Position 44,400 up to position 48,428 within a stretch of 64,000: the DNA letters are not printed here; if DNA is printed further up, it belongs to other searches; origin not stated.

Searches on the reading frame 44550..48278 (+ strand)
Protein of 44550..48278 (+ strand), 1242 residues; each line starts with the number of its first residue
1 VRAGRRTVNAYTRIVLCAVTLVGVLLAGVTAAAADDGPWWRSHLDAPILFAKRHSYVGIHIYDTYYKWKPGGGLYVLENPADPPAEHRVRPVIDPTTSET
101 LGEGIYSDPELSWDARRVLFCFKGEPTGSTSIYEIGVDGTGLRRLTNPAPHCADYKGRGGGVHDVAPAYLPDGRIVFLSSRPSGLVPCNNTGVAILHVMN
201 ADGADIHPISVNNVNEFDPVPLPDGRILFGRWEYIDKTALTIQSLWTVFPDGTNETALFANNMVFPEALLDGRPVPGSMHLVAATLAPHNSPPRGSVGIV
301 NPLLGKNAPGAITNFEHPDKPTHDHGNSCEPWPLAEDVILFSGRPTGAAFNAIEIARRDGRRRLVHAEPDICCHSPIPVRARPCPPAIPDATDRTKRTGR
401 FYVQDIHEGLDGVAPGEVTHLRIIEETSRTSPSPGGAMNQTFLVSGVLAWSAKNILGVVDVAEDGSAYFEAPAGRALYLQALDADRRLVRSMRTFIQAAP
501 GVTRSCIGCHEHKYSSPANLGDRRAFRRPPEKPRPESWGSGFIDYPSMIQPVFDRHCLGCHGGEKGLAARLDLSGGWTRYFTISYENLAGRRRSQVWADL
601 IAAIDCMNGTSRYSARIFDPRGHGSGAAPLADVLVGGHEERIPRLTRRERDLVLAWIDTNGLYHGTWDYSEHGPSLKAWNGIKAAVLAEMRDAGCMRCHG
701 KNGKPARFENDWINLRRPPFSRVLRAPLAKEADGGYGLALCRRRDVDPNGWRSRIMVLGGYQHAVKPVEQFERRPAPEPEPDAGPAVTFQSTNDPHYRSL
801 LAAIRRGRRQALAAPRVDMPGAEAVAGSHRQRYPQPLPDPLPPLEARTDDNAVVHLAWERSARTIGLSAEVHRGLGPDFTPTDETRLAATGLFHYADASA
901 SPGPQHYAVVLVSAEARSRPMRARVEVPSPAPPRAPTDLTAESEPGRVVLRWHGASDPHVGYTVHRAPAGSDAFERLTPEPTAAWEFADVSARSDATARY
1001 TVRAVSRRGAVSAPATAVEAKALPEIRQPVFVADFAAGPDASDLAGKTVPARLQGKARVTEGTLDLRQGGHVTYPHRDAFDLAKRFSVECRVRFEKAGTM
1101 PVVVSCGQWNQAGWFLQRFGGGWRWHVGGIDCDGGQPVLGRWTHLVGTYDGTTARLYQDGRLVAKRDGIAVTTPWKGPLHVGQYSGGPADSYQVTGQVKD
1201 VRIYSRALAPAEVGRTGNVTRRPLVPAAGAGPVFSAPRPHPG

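Call 65: search_protein_families(library=pfam, proteins=[window:44550-48278:+], max_evalue=0.0001)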
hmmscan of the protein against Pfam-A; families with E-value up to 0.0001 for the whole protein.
window:44550-48278:+ (1242 aa): 3 families
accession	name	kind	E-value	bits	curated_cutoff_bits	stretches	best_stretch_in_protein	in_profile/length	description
PF18582.6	HZS_alpha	-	8.5e-24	84.4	26.6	1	416-511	1-98/98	Hydrazine synthase alpha subunit middle domain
PF13385.13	Laminin_G_3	-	4.3e-21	76.1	27.6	1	1069-1213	4-150/151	Concanavalin A-like lectin/glucanases superfamily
PF13442.11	Cytochrome_CBB3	-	3.2e-05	24.6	27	0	551-578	8-33/68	Cytochrome C oxidase, cbb3-type, subunit III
